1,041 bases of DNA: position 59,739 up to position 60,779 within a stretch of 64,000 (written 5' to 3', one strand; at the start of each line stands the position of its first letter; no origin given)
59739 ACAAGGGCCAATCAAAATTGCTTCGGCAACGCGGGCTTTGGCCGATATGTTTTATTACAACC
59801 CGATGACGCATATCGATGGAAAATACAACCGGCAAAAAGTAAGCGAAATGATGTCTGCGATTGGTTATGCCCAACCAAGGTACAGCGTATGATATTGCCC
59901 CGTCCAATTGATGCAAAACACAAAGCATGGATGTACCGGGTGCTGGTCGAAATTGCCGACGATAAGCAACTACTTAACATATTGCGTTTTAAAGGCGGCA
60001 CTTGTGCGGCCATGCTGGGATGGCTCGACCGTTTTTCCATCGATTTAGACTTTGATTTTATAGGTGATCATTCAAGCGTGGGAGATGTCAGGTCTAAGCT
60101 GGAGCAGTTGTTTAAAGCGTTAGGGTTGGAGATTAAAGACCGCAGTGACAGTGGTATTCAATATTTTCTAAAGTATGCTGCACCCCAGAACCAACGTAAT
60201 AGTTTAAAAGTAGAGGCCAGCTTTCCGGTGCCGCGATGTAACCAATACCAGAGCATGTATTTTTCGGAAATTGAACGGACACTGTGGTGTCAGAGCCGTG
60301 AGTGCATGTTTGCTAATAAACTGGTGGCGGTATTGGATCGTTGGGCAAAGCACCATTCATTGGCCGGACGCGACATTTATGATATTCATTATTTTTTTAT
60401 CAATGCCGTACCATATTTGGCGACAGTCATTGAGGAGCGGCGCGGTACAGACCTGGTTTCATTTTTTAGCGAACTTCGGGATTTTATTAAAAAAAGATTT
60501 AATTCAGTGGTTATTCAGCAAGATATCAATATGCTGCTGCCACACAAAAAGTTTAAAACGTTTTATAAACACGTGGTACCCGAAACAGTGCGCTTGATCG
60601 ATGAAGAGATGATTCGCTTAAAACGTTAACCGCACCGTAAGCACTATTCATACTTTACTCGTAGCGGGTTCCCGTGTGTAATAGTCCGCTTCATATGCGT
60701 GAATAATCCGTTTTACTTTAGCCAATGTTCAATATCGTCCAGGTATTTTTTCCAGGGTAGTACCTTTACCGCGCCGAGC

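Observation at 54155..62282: A roughly 70-bp dispersed repeat occurs three times and delimits two gene blocks, forming a cassette-like architecture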

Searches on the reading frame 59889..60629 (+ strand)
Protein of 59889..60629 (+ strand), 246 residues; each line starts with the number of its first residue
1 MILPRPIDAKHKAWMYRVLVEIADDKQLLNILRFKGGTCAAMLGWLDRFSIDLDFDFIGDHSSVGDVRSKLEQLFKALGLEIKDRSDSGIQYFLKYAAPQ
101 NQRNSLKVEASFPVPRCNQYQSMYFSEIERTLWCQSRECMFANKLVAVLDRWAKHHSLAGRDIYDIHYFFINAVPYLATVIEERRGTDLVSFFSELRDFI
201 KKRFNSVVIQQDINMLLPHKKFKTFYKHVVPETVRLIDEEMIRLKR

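Call 10: search_protein_families(library=pfam, proteins=[window:59889-60629:+], max_evalue=0.01)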
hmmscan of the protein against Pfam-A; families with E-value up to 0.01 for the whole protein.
window:59889-60629:+ (246 aa): 1 family
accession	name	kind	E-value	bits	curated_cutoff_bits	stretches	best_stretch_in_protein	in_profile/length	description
PF08843.17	AbiEii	-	4.5e-17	63.2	22.5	1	18-213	2-216/238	Nucleotidyl transferase AbiEii toxin, Type IV TA system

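Call 17: find_encoding_contigs(protein=window:59889-60629:+, flank=10000, max_places=10)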
Protein window:59889-60629:+ (246 aa): 1 contig read that carries it; 1 place shown.
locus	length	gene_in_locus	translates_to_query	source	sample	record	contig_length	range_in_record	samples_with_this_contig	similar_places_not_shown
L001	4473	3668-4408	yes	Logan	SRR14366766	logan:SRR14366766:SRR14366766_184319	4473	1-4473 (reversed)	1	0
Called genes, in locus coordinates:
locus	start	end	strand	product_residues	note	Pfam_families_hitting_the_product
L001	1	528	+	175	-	?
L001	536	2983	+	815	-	PF13517:FG-GAP_3 (faint), PF11617:Cu-binding_MopE, PF01839:FG-GAP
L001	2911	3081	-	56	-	-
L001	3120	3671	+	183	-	-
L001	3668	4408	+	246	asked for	PF08843:AbiEii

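Call 34: search_protein_families(library=ncbifam, proteins=[window:59889-60629:+], max_evalue=0.01)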
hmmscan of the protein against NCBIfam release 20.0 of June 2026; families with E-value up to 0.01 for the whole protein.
window:59889-60629:+ (246 aa): 0 families

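Call 35: search_protein_families(library=padloc, proteins=[window:59889-60629:+], max_evalue=0.01)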
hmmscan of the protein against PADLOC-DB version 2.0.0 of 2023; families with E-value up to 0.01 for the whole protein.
window:59889-60629:+ (246 aa): 18 families
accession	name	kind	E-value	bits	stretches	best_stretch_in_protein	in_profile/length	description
PDLC02324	AbiEii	-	1.4e-25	88.4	1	10-237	5-221/231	AbiEii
PDLC02307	AbiEii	-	4.6e-14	50.7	1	8-211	5-184/219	AbiEii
PDLC02293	AbiEii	-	4.5e-13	47.3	1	26-185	36-206/270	AbiEii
PDLC02305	AbiEii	-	1.1e-12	45.9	1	17-170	30-191/306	AbiEii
PDLC02304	AbiEii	-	5.3e-12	44.2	1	18-170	30-188/260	AbiEii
PDLC02313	AbiEii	-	2e-10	38.6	1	19-220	31-238/254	AbiEii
PDLC02330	AbiEii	-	5.7e-09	34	1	22-199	17-187/219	AbiEii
PDLC02294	AbiEii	-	4.7e-08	31.2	1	16-224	29-231/260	AbiEii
PDLC02323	AbiEii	-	1.8e-07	29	1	19-181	29-195/248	AbiEii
PDLC02296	AbiEii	-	1.8e-07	28.6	1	21-84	35-93/282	AbiEii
PDLC02292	AbiEii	-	4.3e-07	28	1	14-110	33-128/283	AbiEii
PDLC02318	AbiEii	-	8.3e-07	26.6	1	24-169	34-183/280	AbiEii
PDLC02298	AbiEii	-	2.6e-06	25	1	18-172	14-162/220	AbiEii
PDLC02322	AbiEii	-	3.3e-06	24.8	1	13-84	34-107/324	AbiEii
PDLC02328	AbiEii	-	5.7e-06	24.4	1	31-113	14-96/203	AbiEii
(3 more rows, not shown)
